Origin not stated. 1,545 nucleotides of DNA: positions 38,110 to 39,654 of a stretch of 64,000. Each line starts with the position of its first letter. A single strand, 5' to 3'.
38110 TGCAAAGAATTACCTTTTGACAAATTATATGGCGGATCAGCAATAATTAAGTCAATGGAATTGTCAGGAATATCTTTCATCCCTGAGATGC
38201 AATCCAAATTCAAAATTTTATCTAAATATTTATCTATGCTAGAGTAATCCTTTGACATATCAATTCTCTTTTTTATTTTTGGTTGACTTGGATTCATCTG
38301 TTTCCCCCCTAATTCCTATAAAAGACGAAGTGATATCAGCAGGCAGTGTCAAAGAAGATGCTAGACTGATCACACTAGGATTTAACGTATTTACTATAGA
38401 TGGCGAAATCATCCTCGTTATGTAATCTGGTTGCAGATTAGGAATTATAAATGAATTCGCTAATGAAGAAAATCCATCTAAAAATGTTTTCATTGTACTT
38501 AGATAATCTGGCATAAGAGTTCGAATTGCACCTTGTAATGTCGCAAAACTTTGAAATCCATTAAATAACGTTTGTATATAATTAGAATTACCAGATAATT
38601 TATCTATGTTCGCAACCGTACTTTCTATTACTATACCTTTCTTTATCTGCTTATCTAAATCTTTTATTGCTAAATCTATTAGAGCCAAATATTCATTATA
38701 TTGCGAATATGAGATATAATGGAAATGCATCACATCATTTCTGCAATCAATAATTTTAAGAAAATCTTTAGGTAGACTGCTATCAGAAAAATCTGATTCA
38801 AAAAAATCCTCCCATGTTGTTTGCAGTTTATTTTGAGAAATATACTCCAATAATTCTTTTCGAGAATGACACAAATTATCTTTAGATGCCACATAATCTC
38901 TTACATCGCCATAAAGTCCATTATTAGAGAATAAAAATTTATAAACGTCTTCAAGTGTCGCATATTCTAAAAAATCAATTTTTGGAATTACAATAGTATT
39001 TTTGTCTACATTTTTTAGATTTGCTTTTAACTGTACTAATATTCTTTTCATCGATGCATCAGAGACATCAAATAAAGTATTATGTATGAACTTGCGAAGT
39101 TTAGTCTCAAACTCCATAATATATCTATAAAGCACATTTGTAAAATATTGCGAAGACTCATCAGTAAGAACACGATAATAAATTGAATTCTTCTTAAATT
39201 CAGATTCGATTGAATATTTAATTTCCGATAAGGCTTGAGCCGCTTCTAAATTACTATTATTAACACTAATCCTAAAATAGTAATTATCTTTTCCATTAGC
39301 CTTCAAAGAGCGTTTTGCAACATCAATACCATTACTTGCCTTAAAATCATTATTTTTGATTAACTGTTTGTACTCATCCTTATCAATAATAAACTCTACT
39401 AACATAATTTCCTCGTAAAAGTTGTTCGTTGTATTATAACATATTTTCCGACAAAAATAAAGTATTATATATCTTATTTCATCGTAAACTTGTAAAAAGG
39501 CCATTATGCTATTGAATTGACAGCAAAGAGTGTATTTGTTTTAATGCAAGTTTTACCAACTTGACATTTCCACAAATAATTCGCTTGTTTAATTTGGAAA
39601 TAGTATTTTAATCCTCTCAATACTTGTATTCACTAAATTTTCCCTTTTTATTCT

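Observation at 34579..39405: Four-gene operon: HEPN protein translationally coupled to two methyltransferases and a double PD-ExK nuclease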

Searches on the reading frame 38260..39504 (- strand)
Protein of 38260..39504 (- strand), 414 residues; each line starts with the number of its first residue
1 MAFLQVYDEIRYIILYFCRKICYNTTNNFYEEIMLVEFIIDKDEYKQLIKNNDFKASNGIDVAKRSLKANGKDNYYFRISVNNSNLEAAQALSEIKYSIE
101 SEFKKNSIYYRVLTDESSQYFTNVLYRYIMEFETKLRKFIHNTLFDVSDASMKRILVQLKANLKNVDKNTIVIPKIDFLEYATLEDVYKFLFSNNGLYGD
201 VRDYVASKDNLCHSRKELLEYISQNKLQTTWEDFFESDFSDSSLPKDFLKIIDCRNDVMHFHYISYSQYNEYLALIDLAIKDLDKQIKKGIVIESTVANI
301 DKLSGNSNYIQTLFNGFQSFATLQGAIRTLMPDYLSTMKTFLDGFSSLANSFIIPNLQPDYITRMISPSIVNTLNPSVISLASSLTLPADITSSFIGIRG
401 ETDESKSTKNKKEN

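Call 3: search_protein_families(library=pfam, proteins=[window:38260-39504:-], max_evalue=0.1)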
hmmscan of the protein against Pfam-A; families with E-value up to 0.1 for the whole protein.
window:38260-39504:- (414 aa): 2 families
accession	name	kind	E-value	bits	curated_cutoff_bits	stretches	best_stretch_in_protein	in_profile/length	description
PF06849.18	DUF1246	-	0.00069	20.1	25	0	158-190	55-87/122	Protein of unknown function (DUF1246)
PF09053.15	CagZ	-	0.00072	19.7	25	1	225-336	25-132/199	CagZ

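Call 4: search_protein_families(library=padloc, proteins=[window:38260-39504:-], max_evalue=0.1)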
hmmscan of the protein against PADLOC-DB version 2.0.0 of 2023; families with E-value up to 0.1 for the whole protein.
window:38260-39504:- (414 aa): 1 family
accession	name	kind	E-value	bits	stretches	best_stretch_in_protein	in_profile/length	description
PDLC04592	PDC-M34B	-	0.08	10.6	1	75-150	9-86/192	-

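Call 5: search_protein_families(library=ncbifam, proteins=[window:38260-39504:-], max_evalue=0.1)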
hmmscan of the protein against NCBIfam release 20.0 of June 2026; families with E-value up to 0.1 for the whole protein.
window:38260-39504:- (414 aa): 0 families

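Call 6: search_solved_structures(query=window:38260-39504:-, max_evalue=10)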
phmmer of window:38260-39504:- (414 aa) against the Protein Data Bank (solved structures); distinct sequences matched with E-value up to 10: 3.
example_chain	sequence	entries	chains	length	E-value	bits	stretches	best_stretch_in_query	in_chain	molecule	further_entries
6jho_A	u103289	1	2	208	0.0079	18.8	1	224-345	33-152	Cag pathogenicity island protein (Cag6)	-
1s2x_A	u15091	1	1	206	0.011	18.2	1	224-344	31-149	Cag-Z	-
7lv7_A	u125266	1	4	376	1.7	11.1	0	337-403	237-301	Branched-chain amino acid aminotransferase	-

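Call 9: find_homologous_proteins(query=window:38260-39405:-, max_evalue=0.001)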
Query window:38260-39405:- (381 aa): 18 proteins with E <= 0.001 among 3183 candidates.
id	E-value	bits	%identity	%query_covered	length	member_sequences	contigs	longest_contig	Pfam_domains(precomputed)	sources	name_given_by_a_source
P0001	8.4e-243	823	100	100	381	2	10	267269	-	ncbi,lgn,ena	-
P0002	2.5e-124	433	61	86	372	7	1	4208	-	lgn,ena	-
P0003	3.0e-124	433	60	87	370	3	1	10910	-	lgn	-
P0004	1.0e-108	382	62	77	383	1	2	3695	-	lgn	-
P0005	1.9e-103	365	51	98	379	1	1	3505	-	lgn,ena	-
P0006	1.4e-98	349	51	98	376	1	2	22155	-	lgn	-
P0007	3.3e-98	347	49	93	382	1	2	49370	-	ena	-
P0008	1.4e-96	342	52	86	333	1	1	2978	-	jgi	jgi:hypothetical protein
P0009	9.1e-85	303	43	99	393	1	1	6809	-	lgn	-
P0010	2.0e-79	286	42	99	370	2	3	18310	-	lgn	-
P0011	8.7e-79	284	43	93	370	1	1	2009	-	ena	-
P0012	6.9e-76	274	41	92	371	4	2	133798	-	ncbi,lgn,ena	-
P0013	4.8e-73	265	46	80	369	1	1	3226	-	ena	-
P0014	4.0e-62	229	41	84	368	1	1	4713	-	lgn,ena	-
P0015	1.4e-59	220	43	72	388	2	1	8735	-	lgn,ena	-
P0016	9.7e-59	218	42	72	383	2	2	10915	-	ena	-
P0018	7.6e-33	132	35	81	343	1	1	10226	-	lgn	-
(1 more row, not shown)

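Call 11: find_encoding_contigs(protein=P0001, flank=10000, max_places=6)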
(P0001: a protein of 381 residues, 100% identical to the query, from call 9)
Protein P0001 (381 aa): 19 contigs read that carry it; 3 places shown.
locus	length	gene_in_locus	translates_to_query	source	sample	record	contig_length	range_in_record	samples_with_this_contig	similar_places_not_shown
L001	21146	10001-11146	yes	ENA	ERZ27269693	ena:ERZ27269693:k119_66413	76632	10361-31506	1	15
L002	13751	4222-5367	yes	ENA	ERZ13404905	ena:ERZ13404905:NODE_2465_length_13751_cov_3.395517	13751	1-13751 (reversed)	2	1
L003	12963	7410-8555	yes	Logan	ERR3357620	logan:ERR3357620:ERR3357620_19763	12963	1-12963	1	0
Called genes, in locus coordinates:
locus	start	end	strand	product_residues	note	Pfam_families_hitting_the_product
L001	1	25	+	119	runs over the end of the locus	-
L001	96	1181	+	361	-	-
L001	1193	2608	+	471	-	-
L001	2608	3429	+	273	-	-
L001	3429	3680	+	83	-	-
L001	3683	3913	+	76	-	-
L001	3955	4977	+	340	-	PF23343:REP_ORF2-G2P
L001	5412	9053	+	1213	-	PF00149:Metallophos, PF12850:Metallophos_2 (faint), PF13023:HD_3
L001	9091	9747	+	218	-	-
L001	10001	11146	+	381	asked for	-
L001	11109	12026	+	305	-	PF01555:N6_N4_Mtase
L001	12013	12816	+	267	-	PF02086:MethyltransfD12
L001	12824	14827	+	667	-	-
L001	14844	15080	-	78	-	-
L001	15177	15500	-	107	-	-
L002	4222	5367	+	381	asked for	-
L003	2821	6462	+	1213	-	PF00149:Metallophos, PF12850:Metallophos_2 (faint), PF13023:HD_3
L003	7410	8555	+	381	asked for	-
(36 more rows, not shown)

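Call 14: find_encoding_contigs(protein=P0012, flank=8000, max_places=3)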
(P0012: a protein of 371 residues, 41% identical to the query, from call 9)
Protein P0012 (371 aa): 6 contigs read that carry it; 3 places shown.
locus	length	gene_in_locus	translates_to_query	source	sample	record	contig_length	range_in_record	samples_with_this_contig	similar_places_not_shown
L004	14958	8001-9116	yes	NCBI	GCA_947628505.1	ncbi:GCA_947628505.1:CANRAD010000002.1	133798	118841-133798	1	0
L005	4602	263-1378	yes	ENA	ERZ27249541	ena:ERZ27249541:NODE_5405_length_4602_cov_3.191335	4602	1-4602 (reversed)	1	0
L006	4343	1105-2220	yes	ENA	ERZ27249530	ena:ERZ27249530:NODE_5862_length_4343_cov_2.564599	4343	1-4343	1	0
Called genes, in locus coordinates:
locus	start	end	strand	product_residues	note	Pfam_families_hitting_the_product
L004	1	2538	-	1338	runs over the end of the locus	PF16593:Cas9-BH, PF16592:Cas9_REC, PF13395:HNH_4, PF22702:Cas9_RuvC, PF16595:Cas9_PI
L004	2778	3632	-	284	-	PF02645:DegV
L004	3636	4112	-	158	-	-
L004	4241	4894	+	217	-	PF13480:Acetyltransf_6 (faint), PF13527:Acetyltransf_9 (faint), PF00583:Acetyltransf_1, PF13673:Acetyltransf_10, PF13508:Acetyltransf_7, PF08445:FR47, PF14542:Acetyltransf_CG (faint)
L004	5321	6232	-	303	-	PF13443:HTH_26, PF02661:Fic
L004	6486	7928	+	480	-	PF13173:AAA_14, PF13635:DUF4143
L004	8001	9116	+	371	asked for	-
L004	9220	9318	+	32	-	-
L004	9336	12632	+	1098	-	PF13091:PLDc_2, PF00270:DEAD (faint), PF04851:ResIII (faint), PF00176:SNF2-rel_dom, PF00271:Helicase_C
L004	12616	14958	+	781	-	?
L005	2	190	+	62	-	?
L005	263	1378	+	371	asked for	-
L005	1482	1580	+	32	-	-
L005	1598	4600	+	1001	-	?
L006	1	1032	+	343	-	?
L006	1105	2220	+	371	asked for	-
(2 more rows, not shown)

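Call 15: find_encoding_contigs(protein=P0007, flank=8000, max_places=3)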
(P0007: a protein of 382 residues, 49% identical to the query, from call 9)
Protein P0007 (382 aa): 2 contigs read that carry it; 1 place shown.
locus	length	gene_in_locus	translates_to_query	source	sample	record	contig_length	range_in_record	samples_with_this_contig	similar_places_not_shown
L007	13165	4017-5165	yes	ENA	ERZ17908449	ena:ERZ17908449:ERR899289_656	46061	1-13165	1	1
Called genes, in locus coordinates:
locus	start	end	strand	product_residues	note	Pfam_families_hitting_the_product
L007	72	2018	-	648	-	-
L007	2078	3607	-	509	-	-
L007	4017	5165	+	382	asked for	-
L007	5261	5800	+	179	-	-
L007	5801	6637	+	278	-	PF02810:SEC-C (weak)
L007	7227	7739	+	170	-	PF05198:IF3_N, PF00707:IF3_C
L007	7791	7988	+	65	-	PF01632:Ribosomal_L35p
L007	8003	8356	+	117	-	PF00453:Ribosomal_L20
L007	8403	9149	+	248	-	PF22435:MRM3-like_sub_bind, PF00588:SpoU_methylase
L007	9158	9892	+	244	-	PF20772:TACO1_YebC_N, PF01709:Transcrip_reg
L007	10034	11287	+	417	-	PF00171:Aldedh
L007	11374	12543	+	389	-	PF00266:Aminotran_5, PF01053:Cys_Met_Meta_PP (weak), PF01212:Beta_elim_lyase (weak)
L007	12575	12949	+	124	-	PF01592:NifU_N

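Call 16: find_encoding_contigs(protein=P0006, flank=8000, max_places=2)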
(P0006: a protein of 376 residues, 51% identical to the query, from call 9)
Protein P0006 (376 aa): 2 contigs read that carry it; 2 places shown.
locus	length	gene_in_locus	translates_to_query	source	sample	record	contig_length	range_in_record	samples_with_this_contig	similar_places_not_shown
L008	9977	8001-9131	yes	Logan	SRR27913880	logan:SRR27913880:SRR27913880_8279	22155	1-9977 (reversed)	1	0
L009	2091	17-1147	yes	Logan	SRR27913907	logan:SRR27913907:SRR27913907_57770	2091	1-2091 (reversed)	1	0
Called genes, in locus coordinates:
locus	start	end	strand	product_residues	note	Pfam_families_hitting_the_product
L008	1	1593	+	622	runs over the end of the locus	PF01555:N6_N4_Mtase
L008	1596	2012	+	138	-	-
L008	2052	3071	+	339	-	-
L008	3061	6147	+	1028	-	PF00270:DEAD (faint), PF04851:ResIII, PF19778:RE_endonuc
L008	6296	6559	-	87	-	-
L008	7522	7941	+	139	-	PF00239:Resolvase (weak)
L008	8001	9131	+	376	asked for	-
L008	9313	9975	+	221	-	?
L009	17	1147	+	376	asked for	-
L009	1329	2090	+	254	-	?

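Call 17: find_encoding_contigs(protein=P0010, flank=8000, max_places=2)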
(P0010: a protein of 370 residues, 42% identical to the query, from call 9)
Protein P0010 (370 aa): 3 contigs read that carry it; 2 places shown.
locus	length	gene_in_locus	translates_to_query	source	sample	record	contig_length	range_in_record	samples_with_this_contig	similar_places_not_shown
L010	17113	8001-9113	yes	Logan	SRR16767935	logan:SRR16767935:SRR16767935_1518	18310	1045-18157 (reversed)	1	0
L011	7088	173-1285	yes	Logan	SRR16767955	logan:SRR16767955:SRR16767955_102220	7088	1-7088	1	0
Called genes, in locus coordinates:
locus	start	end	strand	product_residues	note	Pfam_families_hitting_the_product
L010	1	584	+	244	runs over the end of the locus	?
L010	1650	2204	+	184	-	PF01613:Flavin_Reduct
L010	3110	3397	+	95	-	PF13443:HTH_26 (faint), PF13744:HTH_37 (weak), PF13560:HTH_31, PF01381:HTH_3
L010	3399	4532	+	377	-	PF02463:SMC_N, PF13175:AAA_15, PF13476:AAA_23 (weak), PF00004:AAA (faint), PF13304:AAA_21, PF13175:AAA_15 (weak)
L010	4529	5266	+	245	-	PF11536:DUF3226 (weak), PF20469:OLD-like_TOPRIM (faint)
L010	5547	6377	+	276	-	PF01844:HNH, PF14279:HNH_5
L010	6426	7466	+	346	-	PF11185:DUF2971 (faint)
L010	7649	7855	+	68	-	PF01381:HTH_3, PF13443:HTH_26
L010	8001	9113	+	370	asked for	-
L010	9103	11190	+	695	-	PF12161:HsdM_N, PF02384:N6_Mtase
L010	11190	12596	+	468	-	PF07693:KAP_NTPase, PF13401:AAA_22 (faint)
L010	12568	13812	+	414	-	PF01420:Methylase_S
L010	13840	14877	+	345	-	PF08867:FRG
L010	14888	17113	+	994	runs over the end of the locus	PF04313:HSDR_N, PF04851:ResIII, PF00270:DEAD (faint), PF18766:SWI2_SNF2, PF22679:T1R_D3-like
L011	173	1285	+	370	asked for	-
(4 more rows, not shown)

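Call 18: find_encoding_contigs(protein=P0003, flank=8000, max_places=2)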
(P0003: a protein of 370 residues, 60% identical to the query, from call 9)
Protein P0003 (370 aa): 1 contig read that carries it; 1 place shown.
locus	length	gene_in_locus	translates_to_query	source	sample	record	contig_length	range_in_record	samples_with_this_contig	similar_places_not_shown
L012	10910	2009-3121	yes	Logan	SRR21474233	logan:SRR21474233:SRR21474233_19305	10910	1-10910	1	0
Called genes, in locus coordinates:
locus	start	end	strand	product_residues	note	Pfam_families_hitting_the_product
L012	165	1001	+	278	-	PF09521:RE_NgoPII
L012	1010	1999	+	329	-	PF00145:DNA_methylase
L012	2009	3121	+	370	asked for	-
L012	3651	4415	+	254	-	PF00072:Response_reg, PF08769:Spo0A_C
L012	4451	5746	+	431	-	PF01171:ATP_bind_3, PF11734:TilS_C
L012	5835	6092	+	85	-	PF04070:DUF378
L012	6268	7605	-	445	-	PF14808:TMEM164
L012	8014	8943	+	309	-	PF14659:Phage_int_SAM_3, PF00589:Phage_integrase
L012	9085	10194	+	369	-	PF00078:RVT_1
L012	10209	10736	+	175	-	PF22296:bAvd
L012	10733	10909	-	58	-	?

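Call 19: find_encoding_contigs(protein=P0016, flank=8000, max_places=2)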
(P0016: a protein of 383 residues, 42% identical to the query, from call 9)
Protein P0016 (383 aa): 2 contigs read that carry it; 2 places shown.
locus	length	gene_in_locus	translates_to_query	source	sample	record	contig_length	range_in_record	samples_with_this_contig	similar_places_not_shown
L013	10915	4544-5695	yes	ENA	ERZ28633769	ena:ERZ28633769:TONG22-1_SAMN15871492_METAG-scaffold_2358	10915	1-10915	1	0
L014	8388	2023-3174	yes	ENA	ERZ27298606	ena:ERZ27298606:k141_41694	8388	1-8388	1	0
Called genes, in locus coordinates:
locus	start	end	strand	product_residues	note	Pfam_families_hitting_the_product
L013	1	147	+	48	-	?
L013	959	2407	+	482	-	PF00211:Guanylate_cyc (faint)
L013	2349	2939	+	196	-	-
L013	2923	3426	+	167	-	PF18967:PycTM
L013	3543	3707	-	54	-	-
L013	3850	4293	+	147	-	PF08667:BetR (faint), PF20317:HTH_60 (faint), PF12844:HTH_19 (weak), PF13443:HTH_26 (weak), PF13560:HTH_31 (faint), PF01381:HTH_3 (weak), PF13443:HTH_26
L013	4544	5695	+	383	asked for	-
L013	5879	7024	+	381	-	-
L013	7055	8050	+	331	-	-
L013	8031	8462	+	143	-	-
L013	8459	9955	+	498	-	PF04851:ResIII, PF18766:SWI2_SNF2 (weak), PF00176:SNF2-rel_dom, PF00271:Helicase_C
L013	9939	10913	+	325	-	?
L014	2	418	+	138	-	?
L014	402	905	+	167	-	PF18967:PycTM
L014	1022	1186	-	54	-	-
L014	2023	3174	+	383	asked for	-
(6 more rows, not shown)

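Call 21: find_related_loci(query=A1, collection=genome_contigs, flank=10000)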
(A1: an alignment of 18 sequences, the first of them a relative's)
Query A1 (381 aa) in genome_contigs; peptide patterns used: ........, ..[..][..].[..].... (x = any residue, [..] = any of these).
35 stretches matched a pattern; 2 encode a relative of the query (tblastn E <= 1e-3); 2 distinct loci.
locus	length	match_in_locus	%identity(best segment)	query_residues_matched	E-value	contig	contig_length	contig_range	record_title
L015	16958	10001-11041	41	1-351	1e-83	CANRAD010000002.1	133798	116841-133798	MAG: uncultured Clostridia bacterium isolate Lapin-016__bin90 genome assembly, contig: Lapin-016__NODE_89_length_133798_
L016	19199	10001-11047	33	1-355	7e-53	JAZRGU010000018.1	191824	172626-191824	MAG: Christensenellaceae bacterium isolate T1900045487_YK20190181.MAGScoT_cleanbin_000008 SGB_7355_k141_1364184, whole g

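Call 23: find_related_loci(query=A1, collection=metagenome_contigs, flank=10000)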
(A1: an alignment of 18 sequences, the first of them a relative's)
Query A1 (381 aa) in metagenome_contigs; peptide patterns used: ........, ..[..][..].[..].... (x = any residue, [..] = any of these).
71 stretches matched a pattern, but none encodes a relative of the query by tblastn (E <= 1e-3).

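Call 24: search_protein_families(library=pfam, proteins=[L016:864-1868:+, L016:1872-2675:+, L016:3178-3852:+, L016:3845-5428:+, L016:5435-8290:+, L016:8329-9831:-, L016:11253-12236:+, L016:13539-14123:+, L016:14523-15278:+, L016:16900-18450:+], max_evalue=0.001)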
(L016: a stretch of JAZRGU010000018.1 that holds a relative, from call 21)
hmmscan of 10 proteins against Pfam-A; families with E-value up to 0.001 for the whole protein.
L016:864-1868:+ (334 aa): 2 families
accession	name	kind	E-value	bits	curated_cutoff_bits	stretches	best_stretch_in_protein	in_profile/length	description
PF21247.3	Fic-like_C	-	4.7e-23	81.3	27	1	272-331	2-61/64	Filamentation induced by cAMP protein Fic-like, C-terminal domain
PF02661.23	Fic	-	1.4e-19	71.1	24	1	105-204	1-93/93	Fic/DOC family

L016:1872-2675:+ (267 aa): 0 families

L016:3178-3852:+ (224 aa): 1 family
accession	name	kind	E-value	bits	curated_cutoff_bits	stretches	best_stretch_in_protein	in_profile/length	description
PF20473.4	MmeI_Mtase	-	2.4e-06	27.4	27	1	42-150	20-124/259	MmeI, DNA-methyltransferase domain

L016:3845-5428:+ (527 aa): 3 families
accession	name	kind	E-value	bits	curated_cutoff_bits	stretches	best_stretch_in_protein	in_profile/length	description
PF07669.17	Eco57I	-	1e-33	117.3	25.3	1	91-267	1-171/171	Eco57I restriction-modification methylase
PF02384.22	N6_Mtase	-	1e-07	32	20.4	1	23-127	25-114/311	N-6 DNA Methylase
PF01170.24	UPF0020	-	7.9e-05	22.9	22.3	0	173-235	114-173/197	RMKL-like, methyltransferase domain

L016:5435-8290:+ (951 aa): 3 families
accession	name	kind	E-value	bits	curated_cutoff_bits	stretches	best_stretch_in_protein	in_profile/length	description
PF10544.15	T5orf172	-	4.3e-08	34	20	1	23-111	7-99/101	T5orf172 domain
PF04851.21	ResIII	-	5.4e-08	33.3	22.5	1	126-289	2-148/164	Type III restriction enzyme, res subunit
PF13455.12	MUG113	-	3e-06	28.2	22.3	1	32-111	2-72/73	Meiotically up-regulated gene 113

L016:8329-9831:- (500 aa): 0 families

L016:11253-12236:+ (327 aa): 3 families
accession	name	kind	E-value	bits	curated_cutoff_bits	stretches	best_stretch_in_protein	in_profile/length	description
PF01972.22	SDH_protease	-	6.7e-25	88.1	31.3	1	86-279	73-244/286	ClpP-like SDH-type serine proteinase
PF25145.1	NfeD1b_N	-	8.1e-07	29.3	40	1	109-168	36-94/189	NfeD1b, N-terminal domain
PF00574.28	CLP_protease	-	0.00016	22.1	20.2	1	86-157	25-98/182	Clp protease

L016:13539-14123:+ (194 aa): 1 family
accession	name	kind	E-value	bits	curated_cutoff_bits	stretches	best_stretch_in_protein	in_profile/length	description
PF13229.12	Beta_helix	-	1e-06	28.9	25.9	1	40-139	55-139/158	Right handed beta helix region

L016:14523-15278:+ (251 aa): 1 family
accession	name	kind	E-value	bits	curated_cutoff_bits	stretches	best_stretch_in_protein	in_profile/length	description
PF19700.5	DUF6198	-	7.4e-11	42.6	27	1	12-232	5-207/217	Family of unknown function (DUF6198)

L016:16900-18450:+ (516 aa): 19 families
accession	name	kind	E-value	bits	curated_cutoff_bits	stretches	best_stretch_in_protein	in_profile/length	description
PF00005.33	ABC_tran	-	2.2e-41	142.1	25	2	20-192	2-137/137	ABC transporter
PF12848.13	ABC_tran_Xtn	-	2.6e-24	85.5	25.9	1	232-308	2-77/85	ABC transporter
PF02463.25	SMC_N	-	2.1e-10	40.8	40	1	31-229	26-208/220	RecF/RecN/SMC N terminal domain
PF13304.12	AAA_21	-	1.5e-08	35.5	27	0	33-50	3-20/304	AAA domain, putative AbiEii toxin, Type IV TA system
PF25201.1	nSTAND6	-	2.6e-06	28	27.7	0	340-396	7-62/148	Novel STAND NTPase 6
PF24883.2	NPHP3_N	-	5.9e-05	23.7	24.8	0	350-375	21-46/164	Nephrocystin 3, N-terminal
PF13555.12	AAA_29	-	0.00014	22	27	0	18-46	11-39/61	P-loop containing region of AAA domain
PF13479.12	AAA_24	-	0.00022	21.6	27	0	353-374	4-23/195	AAA domain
PF13604.12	AAA_30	-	0.00025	21.3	27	0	353-495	20-122/191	AAA domain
PF01926.29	MMR_HSR1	-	0.00027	21.4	21.9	0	32-52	2-22/113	50S ribosome-binding GTPase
PF00931.28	NB-ARC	-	0.00032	20.5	23.5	0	353-385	20-52/248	NB-ARC domain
PF05729.18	NACHT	-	0.00033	21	26.7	0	354-374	3-23/167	NACHT domain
PF13401.12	AAA_22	-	0.00034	21.4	27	0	356-494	10-120/130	AAA domain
PF02367.23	TsaE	-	0.0004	20.8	26.6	0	347-373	17-43/128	Threonylcarbamoyl adenosine biosynthesis protein TsaE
PF13671.12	AAA_33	-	0.00052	20.8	27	0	34-68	4-35/143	AAA domain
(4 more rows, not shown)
